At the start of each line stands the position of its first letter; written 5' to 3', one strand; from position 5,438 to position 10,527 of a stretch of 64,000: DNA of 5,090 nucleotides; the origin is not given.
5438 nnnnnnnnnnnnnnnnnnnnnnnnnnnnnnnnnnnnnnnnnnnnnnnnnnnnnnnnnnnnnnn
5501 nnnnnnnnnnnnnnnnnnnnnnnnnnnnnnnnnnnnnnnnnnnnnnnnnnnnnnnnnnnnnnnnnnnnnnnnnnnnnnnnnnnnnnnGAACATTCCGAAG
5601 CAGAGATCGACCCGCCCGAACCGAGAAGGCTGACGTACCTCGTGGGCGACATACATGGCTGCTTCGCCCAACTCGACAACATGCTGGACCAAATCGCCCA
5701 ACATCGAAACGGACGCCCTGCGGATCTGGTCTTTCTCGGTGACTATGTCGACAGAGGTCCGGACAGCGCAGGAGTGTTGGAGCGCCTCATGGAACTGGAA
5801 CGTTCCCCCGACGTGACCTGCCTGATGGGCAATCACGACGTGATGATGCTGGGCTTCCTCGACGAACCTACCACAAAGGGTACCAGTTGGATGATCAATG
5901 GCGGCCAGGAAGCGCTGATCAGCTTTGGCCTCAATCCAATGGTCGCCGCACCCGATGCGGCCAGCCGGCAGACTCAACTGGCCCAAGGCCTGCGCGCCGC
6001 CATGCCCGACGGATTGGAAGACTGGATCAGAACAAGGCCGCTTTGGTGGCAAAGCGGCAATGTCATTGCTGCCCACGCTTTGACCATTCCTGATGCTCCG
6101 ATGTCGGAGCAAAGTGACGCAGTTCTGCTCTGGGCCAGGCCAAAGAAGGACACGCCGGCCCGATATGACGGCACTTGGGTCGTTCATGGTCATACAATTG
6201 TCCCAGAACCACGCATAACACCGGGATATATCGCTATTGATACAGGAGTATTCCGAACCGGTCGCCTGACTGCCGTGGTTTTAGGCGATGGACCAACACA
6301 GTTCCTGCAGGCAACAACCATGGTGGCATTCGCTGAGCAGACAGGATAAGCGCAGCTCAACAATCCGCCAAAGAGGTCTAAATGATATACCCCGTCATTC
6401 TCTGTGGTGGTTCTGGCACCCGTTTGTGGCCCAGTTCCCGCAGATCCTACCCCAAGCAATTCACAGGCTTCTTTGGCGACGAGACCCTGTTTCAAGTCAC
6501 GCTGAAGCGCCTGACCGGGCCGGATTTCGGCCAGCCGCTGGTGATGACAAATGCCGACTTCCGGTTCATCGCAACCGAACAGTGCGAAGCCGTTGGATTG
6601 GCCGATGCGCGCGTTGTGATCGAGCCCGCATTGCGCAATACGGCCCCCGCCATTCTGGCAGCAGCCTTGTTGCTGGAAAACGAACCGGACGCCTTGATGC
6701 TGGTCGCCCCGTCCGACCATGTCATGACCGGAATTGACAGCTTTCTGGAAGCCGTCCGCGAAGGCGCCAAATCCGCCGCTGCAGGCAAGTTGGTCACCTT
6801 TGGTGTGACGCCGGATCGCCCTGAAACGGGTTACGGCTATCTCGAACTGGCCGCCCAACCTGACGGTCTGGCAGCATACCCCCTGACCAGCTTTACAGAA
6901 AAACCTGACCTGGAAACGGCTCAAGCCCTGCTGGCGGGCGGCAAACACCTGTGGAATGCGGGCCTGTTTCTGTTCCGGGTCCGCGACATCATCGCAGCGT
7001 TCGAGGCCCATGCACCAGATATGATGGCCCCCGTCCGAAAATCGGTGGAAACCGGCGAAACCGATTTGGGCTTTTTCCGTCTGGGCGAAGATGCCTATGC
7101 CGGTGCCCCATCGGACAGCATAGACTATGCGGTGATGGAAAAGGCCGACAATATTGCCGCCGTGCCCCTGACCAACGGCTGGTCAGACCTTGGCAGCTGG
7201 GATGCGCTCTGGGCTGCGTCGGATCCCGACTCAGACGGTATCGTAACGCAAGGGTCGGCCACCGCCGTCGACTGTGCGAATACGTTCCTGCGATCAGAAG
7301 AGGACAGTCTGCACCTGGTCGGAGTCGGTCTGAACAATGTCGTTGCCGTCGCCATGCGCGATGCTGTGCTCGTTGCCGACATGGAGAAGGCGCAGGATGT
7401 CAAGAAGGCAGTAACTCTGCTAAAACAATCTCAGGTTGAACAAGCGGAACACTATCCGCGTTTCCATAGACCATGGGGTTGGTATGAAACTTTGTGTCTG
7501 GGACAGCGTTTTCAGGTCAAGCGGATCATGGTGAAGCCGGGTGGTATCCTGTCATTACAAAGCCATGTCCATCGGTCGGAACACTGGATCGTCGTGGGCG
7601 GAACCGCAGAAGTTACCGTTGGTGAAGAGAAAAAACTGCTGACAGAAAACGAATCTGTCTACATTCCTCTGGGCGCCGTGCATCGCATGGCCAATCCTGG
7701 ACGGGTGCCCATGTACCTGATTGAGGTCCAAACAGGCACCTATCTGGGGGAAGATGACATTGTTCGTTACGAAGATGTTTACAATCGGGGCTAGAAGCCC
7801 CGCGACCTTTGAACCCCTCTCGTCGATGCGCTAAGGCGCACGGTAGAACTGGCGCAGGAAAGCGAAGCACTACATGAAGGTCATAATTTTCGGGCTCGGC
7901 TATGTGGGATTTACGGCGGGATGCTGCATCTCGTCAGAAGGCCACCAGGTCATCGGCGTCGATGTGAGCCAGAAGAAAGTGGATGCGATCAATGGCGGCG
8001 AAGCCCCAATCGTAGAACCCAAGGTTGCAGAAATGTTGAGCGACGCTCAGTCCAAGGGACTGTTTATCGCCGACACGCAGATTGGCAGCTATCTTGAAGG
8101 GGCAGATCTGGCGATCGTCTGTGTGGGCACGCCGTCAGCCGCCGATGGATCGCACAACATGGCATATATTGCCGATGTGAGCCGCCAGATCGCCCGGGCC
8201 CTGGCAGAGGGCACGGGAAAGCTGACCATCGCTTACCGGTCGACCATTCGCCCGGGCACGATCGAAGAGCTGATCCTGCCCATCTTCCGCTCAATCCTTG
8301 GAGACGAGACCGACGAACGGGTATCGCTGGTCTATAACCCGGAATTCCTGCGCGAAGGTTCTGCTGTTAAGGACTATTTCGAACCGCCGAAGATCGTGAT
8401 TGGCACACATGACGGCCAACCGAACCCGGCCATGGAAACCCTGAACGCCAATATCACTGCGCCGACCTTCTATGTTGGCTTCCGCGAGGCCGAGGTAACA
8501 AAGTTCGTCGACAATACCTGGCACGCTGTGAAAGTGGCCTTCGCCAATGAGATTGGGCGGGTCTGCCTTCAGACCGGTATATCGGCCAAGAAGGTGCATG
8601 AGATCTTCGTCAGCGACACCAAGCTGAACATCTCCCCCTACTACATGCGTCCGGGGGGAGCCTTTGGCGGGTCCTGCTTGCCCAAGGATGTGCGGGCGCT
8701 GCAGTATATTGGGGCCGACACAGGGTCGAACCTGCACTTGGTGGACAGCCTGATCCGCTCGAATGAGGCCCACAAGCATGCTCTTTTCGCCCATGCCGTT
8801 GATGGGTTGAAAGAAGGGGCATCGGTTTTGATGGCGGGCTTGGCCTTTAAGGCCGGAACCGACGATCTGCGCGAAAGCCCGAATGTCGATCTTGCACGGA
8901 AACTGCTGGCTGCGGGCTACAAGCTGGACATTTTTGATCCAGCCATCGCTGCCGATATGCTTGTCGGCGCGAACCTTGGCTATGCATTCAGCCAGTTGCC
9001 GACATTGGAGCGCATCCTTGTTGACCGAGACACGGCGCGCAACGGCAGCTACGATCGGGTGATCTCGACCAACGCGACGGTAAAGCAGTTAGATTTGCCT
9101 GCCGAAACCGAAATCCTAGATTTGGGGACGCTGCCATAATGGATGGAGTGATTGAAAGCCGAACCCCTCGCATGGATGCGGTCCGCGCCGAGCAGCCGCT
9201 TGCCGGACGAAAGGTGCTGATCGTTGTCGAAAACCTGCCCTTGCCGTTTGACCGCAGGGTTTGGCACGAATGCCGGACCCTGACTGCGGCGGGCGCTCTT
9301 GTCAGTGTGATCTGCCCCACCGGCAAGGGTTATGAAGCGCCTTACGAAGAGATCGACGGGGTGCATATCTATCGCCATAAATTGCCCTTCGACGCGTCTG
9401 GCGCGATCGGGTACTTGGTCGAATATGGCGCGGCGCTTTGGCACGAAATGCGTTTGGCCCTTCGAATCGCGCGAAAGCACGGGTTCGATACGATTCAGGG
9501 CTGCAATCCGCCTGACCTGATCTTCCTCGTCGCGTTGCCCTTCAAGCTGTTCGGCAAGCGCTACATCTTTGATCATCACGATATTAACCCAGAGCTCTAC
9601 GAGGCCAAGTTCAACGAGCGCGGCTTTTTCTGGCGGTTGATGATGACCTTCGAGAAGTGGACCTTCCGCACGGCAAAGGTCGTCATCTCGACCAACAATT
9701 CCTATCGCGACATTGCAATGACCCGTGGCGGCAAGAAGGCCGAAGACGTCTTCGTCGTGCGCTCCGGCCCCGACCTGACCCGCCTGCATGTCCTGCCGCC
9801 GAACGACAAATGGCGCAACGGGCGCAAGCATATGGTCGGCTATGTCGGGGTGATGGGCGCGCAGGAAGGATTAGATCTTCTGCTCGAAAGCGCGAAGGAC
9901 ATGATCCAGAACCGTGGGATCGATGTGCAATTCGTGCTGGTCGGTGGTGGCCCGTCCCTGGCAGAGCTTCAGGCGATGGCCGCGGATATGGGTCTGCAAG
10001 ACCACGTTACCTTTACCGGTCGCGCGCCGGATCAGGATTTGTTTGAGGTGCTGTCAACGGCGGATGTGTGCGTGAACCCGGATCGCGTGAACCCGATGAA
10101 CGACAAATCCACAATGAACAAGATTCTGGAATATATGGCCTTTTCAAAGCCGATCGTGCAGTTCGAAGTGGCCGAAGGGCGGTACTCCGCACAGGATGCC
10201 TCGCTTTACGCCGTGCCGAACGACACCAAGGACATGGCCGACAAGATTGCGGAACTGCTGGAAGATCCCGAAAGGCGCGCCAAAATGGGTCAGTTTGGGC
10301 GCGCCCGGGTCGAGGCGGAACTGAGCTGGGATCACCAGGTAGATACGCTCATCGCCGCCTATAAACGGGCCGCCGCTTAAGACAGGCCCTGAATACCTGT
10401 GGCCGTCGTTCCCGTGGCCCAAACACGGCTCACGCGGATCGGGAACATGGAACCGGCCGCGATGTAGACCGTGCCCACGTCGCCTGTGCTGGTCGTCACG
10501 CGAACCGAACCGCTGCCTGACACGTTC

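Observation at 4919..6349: Rhomboid protease-PPP phosphatase fusion wired into an exosortase/EPS operon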

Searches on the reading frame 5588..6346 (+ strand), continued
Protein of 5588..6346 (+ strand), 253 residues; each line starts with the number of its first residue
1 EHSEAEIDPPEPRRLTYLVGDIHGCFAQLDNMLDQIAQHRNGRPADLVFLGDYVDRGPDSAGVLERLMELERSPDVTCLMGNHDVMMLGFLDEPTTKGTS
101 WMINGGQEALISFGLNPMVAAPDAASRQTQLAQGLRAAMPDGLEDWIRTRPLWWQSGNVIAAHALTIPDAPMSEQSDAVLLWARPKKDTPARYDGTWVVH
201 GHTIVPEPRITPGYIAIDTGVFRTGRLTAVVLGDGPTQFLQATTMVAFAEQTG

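Call 77: get_annotated_region(hit=H1, flank=12000)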
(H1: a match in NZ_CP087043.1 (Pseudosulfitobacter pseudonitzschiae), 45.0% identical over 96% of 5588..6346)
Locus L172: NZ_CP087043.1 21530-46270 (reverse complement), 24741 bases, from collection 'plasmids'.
description: Pseudosulfitobacter pseudonitzschiae strain MC52-18 plasmid P1, complete sequence
organism: Pseudosulfitobacter pseudonitzschiae (NCBI taxid 1402135)
taxonomy: Bacteria; Pseudomonadota; Alphaproteobacteria; Rhodobacterales; Roseobacteraceae; Pseudosulfitobacter; Pseudosulfitobacter pseudonitzschiae
host: -; source: Mediolabrus comicus,The surface seawater at the Pearl River Estuary; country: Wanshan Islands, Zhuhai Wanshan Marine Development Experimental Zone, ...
typing (MOB-suite, as given by PLSDB): non-mobilizable; replicon rep_cluster_558
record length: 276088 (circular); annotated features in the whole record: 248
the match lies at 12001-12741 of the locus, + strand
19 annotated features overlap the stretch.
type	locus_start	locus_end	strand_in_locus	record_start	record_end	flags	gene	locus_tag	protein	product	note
CDS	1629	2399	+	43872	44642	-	-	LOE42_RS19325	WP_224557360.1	hypothetical protein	-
CDS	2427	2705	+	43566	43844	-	-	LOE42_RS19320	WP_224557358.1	hypothetical protein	-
CDS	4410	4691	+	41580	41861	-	-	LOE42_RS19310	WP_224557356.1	sugar transferase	-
CDS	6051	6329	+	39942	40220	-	-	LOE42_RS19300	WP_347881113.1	transposase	-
CDS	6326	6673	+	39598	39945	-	tnpB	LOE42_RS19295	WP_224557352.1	IS66 family insertion sequence element accessory protein TnpB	-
CDS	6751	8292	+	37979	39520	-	-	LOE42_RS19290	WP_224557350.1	IS66 family transposase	-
CDS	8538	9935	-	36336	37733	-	-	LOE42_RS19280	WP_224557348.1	phosphomannomutase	-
CDS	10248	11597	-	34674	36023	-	-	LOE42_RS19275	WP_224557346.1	polysaccharide biosynthesis/export family protein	GO:0015774 - polysaccharide transport [Evidence IEA]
CDS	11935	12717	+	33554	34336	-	-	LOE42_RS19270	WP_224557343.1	metallophosphoesterase family protein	-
CDS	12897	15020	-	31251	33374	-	-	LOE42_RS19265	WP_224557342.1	polysaccharide biosynthesis tyrosine autokinase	GO:0045226 - extracellular polysaccharide biosynthetic process [Evidence IEA]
CDS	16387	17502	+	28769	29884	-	-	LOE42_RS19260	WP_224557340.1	glycosyltransferase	-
CDS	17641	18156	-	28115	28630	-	-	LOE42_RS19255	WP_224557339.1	transcription termination/antitermination NusG family protein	GO:0006354 - DNA-templated transcription elongation [Evidence IEA]; GO:0006355 - regulation of DNA-templated ...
CDS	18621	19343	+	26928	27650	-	-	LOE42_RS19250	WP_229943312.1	hypothetical protein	-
CDS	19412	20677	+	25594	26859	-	-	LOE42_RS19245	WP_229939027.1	oligosaccharide flippase family protein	-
CDS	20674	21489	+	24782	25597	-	-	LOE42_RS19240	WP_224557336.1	hypothetical protein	-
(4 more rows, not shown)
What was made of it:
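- Closest known: Wzb. Same: Same proposed job and the same genomic position (wza-wzb-wzc; call 77): resetting the tyrosine autokinase that gates polymerisation and export.
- In the annotated P. pseudonitzschiae plasmid the gene lies between Wza and the 'polysaccharide biosynthesis tyrosine autokinase' (call 77).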

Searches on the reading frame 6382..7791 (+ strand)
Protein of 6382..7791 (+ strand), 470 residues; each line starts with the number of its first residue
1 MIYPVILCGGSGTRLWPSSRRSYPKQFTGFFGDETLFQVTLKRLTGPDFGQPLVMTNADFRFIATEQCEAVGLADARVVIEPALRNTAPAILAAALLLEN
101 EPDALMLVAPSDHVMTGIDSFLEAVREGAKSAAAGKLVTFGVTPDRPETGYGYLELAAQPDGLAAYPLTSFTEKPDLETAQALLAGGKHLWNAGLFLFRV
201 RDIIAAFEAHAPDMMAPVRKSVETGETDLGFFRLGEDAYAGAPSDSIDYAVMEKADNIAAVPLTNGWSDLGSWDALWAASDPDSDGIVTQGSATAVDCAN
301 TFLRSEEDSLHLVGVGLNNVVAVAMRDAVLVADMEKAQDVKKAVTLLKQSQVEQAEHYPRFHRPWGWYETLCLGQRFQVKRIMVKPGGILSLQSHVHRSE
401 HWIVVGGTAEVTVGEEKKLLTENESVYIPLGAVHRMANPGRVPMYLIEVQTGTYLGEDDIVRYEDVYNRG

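Call 3: search_protein_families(library=pfam, proteins=[window:6382-7791:+], max_evalue=0.01)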
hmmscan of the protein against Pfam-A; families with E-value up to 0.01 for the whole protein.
window:6382-7791:+ (470 aa): 5 families
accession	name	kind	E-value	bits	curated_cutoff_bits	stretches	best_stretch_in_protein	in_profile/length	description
PF01050.24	MannoseP_isomer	-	7.9e-48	161.9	23.6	1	355-465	6-116/116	Mannose-6-phosphate isomerase C-terminal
PF00483.29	NTP_transferase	-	1.5e-45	156.2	21.2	1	4-282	2-241/245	Nucleotidyl transferase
PF07883.17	Cupin_2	-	1.9e-11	44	27.2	1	382-449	3-69/70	Cupin domain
PF22640.1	ManC_GMP_beta-helix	-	7.2e-08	32.7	27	1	294-345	4-53/55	MannoseP isomerase/GMP-like beta-helix domain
PF12804.13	NTP_transf_3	-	9.7e-05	23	27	1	5-127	2-113/160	MobA-like NTP transferase domain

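Call 4: search_protein_families(library=ncbifam, proteins=[window:6382-7791:+], max_evalue=0.01)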
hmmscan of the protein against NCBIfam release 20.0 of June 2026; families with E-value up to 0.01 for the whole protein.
window:6382-7791:+ (470 aa): 3 families
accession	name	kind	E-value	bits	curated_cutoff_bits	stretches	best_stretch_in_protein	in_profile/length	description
TIGR01479.1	GMP_PMI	equivalog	8.5e-176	585.3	372.95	1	2-468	1-466/467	mannose-1-phosphate guanylyltransferase/mannose-6-phosphate isomerase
NF012004.0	PRK15460.1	equivalog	2.9e-144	481.3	859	1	2-469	6-477/478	mannose-1-phosphate guanyltransferase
NF050094.1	BetDgalsidMYCTU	equivalog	0.0027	17.9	175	0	375-440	34-98/113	beta-D-galactosidase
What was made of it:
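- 6382..7794 (+): ManC (mannose-1-phosphate guanylyltransferase / mannose-6-phosphate isomerase). TIGR01479, 585 bits (call 4)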

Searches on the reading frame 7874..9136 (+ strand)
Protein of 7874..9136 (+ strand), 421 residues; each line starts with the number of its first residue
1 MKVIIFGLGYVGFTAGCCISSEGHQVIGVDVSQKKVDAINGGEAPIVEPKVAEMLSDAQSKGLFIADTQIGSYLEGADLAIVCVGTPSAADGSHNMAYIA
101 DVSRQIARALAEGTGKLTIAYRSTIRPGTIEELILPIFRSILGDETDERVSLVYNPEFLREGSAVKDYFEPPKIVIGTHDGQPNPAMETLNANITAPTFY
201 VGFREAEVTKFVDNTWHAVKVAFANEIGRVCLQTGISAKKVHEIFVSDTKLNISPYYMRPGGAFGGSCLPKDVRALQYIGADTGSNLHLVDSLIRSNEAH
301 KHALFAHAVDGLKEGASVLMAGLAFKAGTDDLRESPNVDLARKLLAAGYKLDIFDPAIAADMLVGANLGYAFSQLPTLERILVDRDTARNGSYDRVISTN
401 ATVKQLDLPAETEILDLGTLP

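Call 3: search_protein_families(library=pfam, proteins=[window:7874-9136:+], max_evalue=0.01)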
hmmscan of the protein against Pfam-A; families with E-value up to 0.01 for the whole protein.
window:7874-9136:+ (421 aa): 3 families
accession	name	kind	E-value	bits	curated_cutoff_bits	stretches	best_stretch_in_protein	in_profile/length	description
PF03721.20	UDPG_MGDP_dh_N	-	4.1e-49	167.1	27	1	1-186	1-183/187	UDP-glucose/GDP-mannose dehydrogenase family, NAD binding domain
PF00984.24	UDPG_MGDP_dh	-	4.1e-25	88.1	25.4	1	204-298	1-93/94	UDP-glucose/GDP-mannose dehydrogenase family, central domain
PF03720.21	UDPG_MGDP_dh_C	-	4.5e-12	46.7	30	1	320-363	2-45/103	UDP-glucose/GDP-mannose dehydrogenase family, UDP binding domain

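Call 4: search_protein_families(library=ncbifam, proteins=[window:7874-9136:+], max_evalue=0.01)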
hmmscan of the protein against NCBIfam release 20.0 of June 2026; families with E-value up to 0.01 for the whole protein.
window:7874-9136:+ (421 aa): 10 families
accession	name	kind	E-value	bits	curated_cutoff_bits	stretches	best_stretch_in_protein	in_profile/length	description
TIGR03026.1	NDP-sugDHase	subfamily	1.4e-110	369.9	189.8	1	1-370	1-371/413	nucleotide sugar dehydrogenase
NF041297.1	UDPGDh_AglM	equivalog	3e-74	250.5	670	1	1-362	1-363/429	UDP-glucose 6-dehydrogenase AglM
NF047673.2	TeichurnBiosyTuaD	equivalog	5.9e-62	210.2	700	1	2-361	3-358/439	UDP-glucose 6-dehydrogenase TuaD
NF040825.1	UDPMaNacDH_Arch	equivalog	1.2e-39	136.4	750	1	1-358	1-351/418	UDP-N-acetyl-D-mannosamine dehydrogenase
NF008286.0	PRK11064.1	equivalog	4.2e-36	124.4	459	1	3-346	6-351/420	UDP-N-acetyl-D-mannosamine dehydrogenase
NF011631.0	PRK15057.1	equivalog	2e-29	102.9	757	1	1-368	1-349/388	UDP-glucose 6-dehydrogenase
NF011729.0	PRK15182.1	equivalog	3.5e-21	75.5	592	1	2-361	8-360/425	Vi polysaccharide biosynthesis UDP-N-acetylglucosamine C-6 dehydrogenase TviB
NF007039.0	PRK09496.3-2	equivalog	0.0016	17.3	293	1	1-41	1-41/446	Trk system potassium transporter TrkA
NF007031.0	PRK09496.1-2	equivalog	0.0064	15.6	289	1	1-40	1-40/458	Trk system potassium transporter TrkA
TIGR03366.1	HpnZ_proposed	hypoth_equivalog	0.0067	15.7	328.1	1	2-58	158-216/315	putative phosphonate catabolism associated alcohol dehydrogenase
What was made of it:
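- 7874..9139 (+): Nucleotide-sugar dehydrogenase. TIGR03026, 370 bits (call 4)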

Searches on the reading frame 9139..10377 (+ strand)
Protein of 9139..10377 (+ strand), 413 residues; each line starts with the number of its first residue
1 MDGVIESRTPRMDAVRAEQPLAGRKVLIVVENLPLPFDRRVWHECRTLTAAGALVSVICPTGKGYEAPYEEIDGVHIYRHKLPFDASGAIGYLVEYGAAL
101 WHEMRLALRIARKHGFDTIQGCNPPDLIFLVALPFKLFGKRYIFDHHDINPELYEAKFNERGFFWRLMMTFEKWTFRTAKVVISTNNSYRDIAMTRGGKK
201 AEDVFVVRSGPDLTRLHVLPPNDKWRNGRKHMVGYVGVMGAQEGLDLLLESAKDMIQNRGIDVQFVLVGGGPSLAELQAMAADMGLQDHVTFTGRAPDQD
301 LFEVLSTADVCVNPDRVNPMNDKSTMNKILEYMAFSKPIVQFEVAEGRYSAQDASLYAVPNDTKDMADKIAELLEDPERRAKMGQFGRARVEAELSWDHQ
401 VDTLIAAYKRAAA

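Call 3: search_protein_families(library=pfam, proteins=[window:9139-10377:+], max_evalue=0.01)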
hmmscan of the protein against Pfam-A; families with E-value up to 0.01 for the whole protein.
window:9139-10377:+ (413 aa): 5 families
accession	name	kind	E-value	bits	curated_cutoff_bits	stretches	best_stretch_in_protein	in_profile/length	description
PF13692.12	Glyco_trans_1_4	-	1.7e-25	90.3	27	1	231-376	2-142/142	Glycosyl transferases group 1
PF00534.26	Glycos_transf_1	-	1.9e-24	86.6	26.4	1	227-389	12-171/172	Glycosyl transferases group 1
PF13524.12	Glyco_trans_1_2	-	1.6e-13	51.2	25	1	261-405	15-143/144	Glycosyl transferase-like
PF13439.12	Glyco_transf_4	-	3.8e-11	43.7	28.5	1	39-215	6-170/170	Glycosyltransferase Family 4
PF13579.12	Glyco_trans_4_4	-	3.5e-09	37.6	29.7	1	39-206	5-154/158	Glycosyl transferase 4-like domain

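Call 4: search_protein_families(library=ncbifam, proteins=[window:9139-10377:+], max_evalue=0.01)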
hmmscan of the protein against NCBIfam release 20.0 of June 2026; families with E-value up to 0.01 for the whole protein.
window:9139-10377:+ (413 aa): 21 families
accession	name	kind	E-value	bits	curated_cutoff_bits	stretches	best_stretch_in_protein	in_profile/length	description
TIGR04063.1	stp3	hypoth_equivalog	5.2e-28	98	442.05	1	159-411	138-395/397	TIGR04063 family PEP-CTERM/XrtA system glycosyltransferase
NF041876.1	EPS_EpsE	equivalog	3.2e-18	66.1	400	1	173-402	158-387/389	exopolysaccharide biosynthesis GT4 family glycosyltransferase EpsE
NF007640.0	PRK10307.1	subfamily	7.9e-18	64.5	276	1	161-409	154-405/411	WcaI family glycosyltransferase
TIGR03087.1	stp1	hypoth_equivalog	1.2e-16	60.9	316.65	1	199-406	193-392/397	TIGR03087 family PEP-CTERM/XrtA system glycosyltransferase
TIGR03088.1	stp2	hypoth_equivalog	5e-15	55.4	409.05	1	225-410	189-372/374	TIGR03088 family PEP-CTERM/XrtA system glycosyltransferase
TIGR03449.1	mycothiol_MshA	equivalog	8.7e-15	54.5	462.5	1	180-412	167-404/406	D-inositol-3-phosphate glycosyltransferase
TIGR02149.1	glgA_Coryne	subfamily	1.7e-13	50.5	302.4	1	136-409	103-388/391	glycogen synthase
TIGR03999.1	thiol_BshA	equivalog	4e-11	42.5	273.7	1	260-411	227-373/375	N-acetyl-alpha-D-glucosaminyl L-malate synthase BshA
NF038295.1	EPS_HpsP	equivalog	1.1e-09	37.8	550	1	231-410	208-386/388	hormogonium polysaccharide biosynthesis glycosyltransferase HpsP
NF038298.1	EPS_HpsO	equivalog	9.8e-09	34.5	575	1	171-394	139-370/388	hormogonium polysaccharide biosynthesis glycosyltransferase HpsO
NF038229.1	Glyco4_Geo_Pelo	equivalog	3.5e-08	32.8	400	1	262-410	190-335/338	GPMC system family 4 glycosyltransferase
TIGR04005.1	wcaL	equivalog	6.9e-08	31.8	537.6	1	197-396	192-391/406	colanic acid biosynthesis glycosyltransferase WcaL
NF053787.1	GlcN_PG_synth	equivalog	2e-07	30.2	480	1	287-410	240-358/361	N-acetylglucosaminyl phosphatidylglycerol synthase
NF047676.1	TeichurnBiosyTuaH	equivalog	1.1e-06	27.8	550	1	169-379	149-357/384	teichuronic acid biosynthesis protein TuaH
NF047684.1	TeichurnBiosyTuaC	equivalog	1.3e-06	27.6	550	1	230-411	219-389/391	teichuronic acid biosynthesis protein TuaC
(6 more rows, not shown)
